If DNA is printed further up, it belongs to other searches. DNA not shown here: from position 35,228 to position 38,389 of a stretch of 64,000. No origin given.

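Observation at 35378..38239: SMC head domains joined to a Rad50-type CPVC zinc hook instead of a hinge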

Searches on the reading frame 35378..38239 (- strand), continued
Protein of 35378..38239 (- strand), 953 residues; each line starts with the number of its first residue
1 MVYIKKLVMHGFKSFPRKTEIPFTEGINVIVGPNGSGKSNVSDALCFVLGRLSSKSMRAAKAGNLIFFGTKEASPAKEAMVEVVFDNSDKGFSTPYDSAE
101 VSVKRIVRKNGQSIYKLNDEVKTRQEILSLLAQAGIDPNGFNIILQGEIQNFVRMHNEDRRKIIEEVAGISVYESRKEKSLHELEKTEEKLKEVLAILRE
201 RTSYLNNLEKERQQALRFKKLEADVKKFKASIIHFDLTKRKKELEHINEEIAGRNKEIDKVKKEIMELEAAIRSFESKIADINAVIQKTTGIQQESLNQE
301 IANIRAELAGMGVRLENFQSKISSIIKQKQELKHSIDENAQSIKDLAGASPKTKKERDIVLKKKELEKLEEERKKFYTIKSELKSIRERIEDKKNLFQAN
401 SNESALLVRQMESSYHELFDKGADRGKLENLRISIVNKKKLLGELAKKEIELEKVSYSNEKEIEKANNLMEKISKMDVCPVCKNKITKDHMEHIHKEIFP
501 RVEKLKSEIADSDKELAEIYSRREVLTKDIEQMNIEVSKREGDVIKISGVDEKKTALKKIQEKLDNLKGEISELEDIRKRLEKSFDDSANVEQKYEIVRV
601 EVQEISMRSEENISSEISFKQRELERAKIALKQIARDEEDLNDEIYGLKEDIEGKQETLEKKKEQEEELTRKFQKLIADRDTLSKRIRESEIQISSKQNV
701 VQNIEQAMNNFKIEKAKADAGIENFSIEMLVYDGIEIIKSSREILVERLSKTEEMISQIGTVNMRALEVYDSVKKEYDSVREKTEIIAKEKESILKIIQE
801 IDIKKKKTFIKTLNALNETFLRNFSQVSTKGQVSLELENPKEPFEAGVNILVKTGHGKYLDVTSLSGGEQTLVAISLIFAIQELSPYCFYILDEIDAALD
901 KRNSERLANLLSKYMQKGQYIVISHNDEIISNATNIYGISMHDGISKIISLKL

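Call 34: search_protein_families(library=pfam, proteins=[P0141, P0143, P0145, P0155, P0156, P0226, P0148, P0149, P0213, P0122], max_evalue=0.01)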
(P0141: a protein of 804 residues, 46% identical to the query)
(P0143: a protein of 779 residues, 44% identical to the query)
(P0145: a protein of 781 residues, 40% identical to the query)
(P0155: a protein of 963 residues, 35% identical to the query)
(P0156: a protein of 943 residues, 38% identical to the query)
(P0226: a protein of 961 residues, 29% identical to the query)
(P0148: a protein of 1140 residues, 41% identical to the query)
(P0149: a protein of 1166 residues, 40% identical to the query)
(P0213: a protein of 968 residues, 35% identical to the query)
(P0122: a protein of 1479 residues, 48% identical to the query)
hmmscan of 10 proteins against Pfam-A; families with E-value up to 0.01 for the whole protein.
P0141 (804 aa): 5 families
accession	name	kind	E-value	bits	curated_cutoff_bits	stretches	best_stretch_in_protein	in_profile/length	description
PF02463.25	SMC_N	-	4.7e-51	173.8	40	1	3-791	1-215/220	RecF/RecN/SMC N terminal domain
PF13476.12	AAA_23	-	4.4e-16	60.6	27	1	6-253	1-197/201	AAA domain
PF13304.12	AAA_21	-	2.6e-12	47.8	27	2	689-779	220-304/304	AAA domain, putative AbiEii toxin, Type IV TA system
PF13175.12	AAA_15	-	6.5e-07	29.7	32.1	1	3-388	2-271/374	AAA ATPase domain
PF13555.12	AAA_29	-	0.0004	20.5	27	1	8-49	5-46/61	P-loop containing region of AAA domain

P0143 (779 aa): 6 families
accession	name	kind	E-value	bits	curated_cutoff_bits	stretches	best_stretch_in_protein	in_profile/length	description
PF02463.25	SMC_N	-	8.5e-54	182.7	40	1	3-771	1-218/220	RecF/RecN/SMC N terminal domain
PF13304.12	AAA_21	-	4.8e-09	37.1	27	2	619-757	183-304/304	AAA domain, putative AbiEii toxin, Type IV TA system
PF13175.12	AAA_15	-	1.4e-07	31.9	32.1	1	3-413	2-278/374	AAA ATPase domain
PF13476.12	AAA_23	-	7.7e-06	27.1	27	0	6-284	1-200/201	AAA domain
PF13555.12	AAA_29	-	7.7e-06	26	27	1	5-49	2-46/61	P-loop containing region of AAA domain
PF08647.16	BRE1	-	0.0025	18.3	27.9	1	248-338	4-93/95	BRE1 E3 ubiquitin ligase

P0145 (781 aa): 5 families
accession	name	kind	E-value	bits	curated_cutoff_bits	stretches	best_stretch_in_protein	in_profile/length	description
PF02463.25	SMC_N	-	3.9e-59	200.2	40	1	3-773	1-218/220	RecF/RecN/SMC N terminal domain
PF13304.12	AAA_21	-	2.7e-09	37.9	27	2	583-758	150-303/304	AAA domain, putative AbiEii toxin, Type IV TA system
PF13175.12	AAA_15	-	7.2e-06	26.3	32.1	1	3-362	2-274/374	AAA ATPase domain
PF13555.12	AAA_29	-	7.8e-05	22.8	27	1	14-49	11-46/61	P-loop containing region of AAA domain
PF13476.12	AAA_23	-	0.004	18.2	27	0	535-650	109-197/201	AAA domain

P0155 (963 aa): 6 families
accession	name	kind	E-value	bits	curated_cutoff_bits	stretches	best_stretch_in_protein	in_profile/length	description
PF02463.25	SMC_N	-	8.4e-60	202.4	40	1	3-952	1-217/220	RecF/RecN/SMC N terminal domain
PF06470.18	SMC_hinge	-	7.7e-31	107.3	22.5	1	417-532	2-115/116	SMC proteins Flexible Hinge Domain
PF13476.12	AAA_23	-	3.6e-15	57.6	27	1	7-250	2-194/201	AAA domain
PF13175.12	AAA_15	-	7.8e-07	29.5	32.1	1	4-381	3-266/374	AAA ATPase domain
PF13304.12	AAA_21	-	1.6e-06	28.9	27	2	27-49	1-23/304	AAA domain, putative AbiEii toxin, Type IV TA system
PF13555.12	AAA_29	-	2.3e-05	24.5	27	1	5-52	2-49/61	P-loop containing region of AAA domain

P0156 (943 aa): 6 families
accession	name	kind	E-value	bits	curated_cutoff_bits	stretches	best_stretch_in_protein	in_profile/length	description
PF02463.25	SMC_N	-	9.1e-56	189.2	40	1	4-934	2-216/220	RecF/RecN/SMC N terminal domain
PF06470.18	SMC_hinge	-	1.4e-32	113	22.5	1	407-524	2-115/116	SMC proteins Flexible Hinge Domain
PF13476.12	AAA_23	-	1e-09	39.8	27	1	6-257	1-171/201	AAA domain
PF13304.12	AAA_21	-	5.9e-09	36.9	27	2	798-920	188-303/304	AAA domain, putative AbiEii toxin, Type IV TA system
PF13175.12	AAA_15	-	1.1e-08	35.6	32.1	1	4-402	3-296/374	AAA ATPase domain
PF13555.12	AAA_29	-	0.00082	19.5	27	1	6-50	3-47/61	P-loop containing region of AAA domain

P0226 (961 aa): 6 families
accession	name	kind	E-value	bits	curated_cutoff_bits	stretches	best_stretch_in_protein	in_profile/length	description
PF02463.25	SMC_N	-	2.1e-65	220.7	40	1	4-952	2-217/220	RecF/RecN/SMC N terminal domain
PF06470.18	SMC_hinge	-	8.2e-34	116.9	22.5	1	423-532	2-115/116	SMC proteins Flexible Hinge Domain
PF13476.12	AAA_23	-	4.9e-15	57.1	27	1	6-314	1-197/201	AAA domain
PF13175.12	AAA_15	-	3.7e-11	43.7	32.1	1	5-375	4-283/374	AAA ATPase domain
PF13304.12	AAA_21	-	7.1e-09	36.6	27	2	27-51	1-25/304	AAA domain, putative AbiEii toxin, Type IV TA system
PF13555.12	AAA_29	-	6.1e-06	26.3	27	1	8-49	5-46/61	P-loop containing region of AAA domain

P0148 (1140 aa): 7 families
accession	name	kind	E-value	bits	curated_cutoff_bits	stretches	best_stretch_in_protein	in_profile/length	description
PF02463.25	SMC_N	-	6.3e-54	183.2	40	1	4-1134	2-220/220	RecF/RecN/SMC N terminal domain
PF06470.18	SMC_hinge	-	4.1e-33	114.7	22.5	1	503-619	2-115/116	SMC proteins Flexible Hinge Domain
PF13476.12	AAA_23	-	1.4e-15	58.9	27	1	6-257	1-201/201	AAA domain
PF13175.12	AAA_15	-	2.4e-06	27.9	32.1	1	4-385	3-266/374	AAA ATPase domain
PF13304.12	AAA_21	-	1.4e-05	25.7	27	1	27-86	1-61/304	AAA domain, putative AbiEii toxin, Type IV TA system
PF13555.12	AAA_29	-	2e-05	24.6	27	1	7-51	4-48/61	P-loop containing region of AAA domain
PF25764.1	KIF21A_4th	-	0.0044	17.1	33.1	1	910-992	12-92/183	KIF21A-like domain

P0149 (1166 aa): 5 families
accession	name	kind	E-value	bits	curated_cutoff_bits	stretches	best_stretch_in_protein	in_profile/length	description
PF02463.25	SMC_N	-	9.1e-50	169.5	40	1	4-1159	2-219/220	RecF/RecN/SMC N terminal domain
PF06470.18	SMC_hinge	-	1.6e-31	109.5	22.5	1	520-637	2-115/116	SMC proteins Flexible Hinge Domain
PF13175.12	AAA_15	-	9e-12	45.7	32.1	1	4-377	3-279/374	AAA ATPase domain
PF13304.12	AAA_21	-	2.3e-10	41.5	27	2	27-92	1-72/304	AAA domain, putative AbiEii toxin, Type IV TA system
PF13555.12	AAA_29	-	7.7e-05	22.8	27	1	13-52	10-49/61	P-loop containing region of AAA domain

P0213 (968 aa): 7 families
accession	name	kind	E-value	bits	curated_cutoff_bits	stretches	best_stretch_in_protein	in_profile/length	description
PF02463.25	SMC_N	-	4.7e-57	193.4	40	1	4-961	1-219/220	RecF/RecN/SMC N terminal domain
PF13304.12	AAA_21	-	1e-12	49.2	27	2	28-68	1-36/304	AAA domain, putative AbiEii toxin, Type IV TA system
PF13476.12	AAA_23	-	8.6e-12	46.5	27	1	8-244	2-196/201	AAA domain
PF13175.12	AAA_15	-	4.2e-10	40.2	32.1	1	5-388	3-292/374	AAA ATPase domain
PF06470.18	SMC_hinge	-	1.4e-06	29.2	22.5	1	442-500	2-63/116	SMC proteins Flexible Hinge Domain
PF13555.12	AAA_29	-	4.7e-06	26.7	27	1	17-52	12-48/61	P-loop containing region of AAA domain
PF13191.12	AAA_16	-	0.0081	17.1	32.6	0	4-47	3-45/167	AAA ATPase domain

P0122 (1479 aa): 9 families
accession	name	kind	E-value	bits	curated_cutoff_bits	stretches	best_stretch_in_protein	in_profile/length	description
PF02463.25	SMC_N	-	3.9e-40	138.1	40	2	563-1470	37-217/220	RecF/RecN/SMC N terminal domain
PF14890.11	Intein_splicing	-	6.1e-28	98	35.8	1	84-563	18-155/155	Intein splicing domain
PF14528.11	LAGLIDADG_3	-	2.1e-23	82.8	22.5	2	270-352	4-81/82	LAGLIDADG-like domain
PF13476.12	AAA_23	-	2.1e-09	38.7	27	1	6-112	1-87/201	AAA domain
PF13304.12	AAA_21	-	0.00018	22.1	27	1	1378-1456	225-303/304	AAA domain, putative AbiEii toxin, Type IV TA system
PF05204.19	Hom_end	-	0.00035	21.1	21.1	0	256-341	1-86/110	Homing endonuclease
PF09762.14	CCDC93_CC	-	0.00054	19.5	30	1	1110-1202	100-190/429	CCDC93 coiled-coil domain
PF13555.12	AAA_29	-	0.0037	17.4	27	1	6-52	3-49/61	P-loop containing region of AAA domain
PF13851.11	GAS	-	0.0075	16.1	32.3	1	822-900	26-104/200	Growth-arrest specific micro-tubule binding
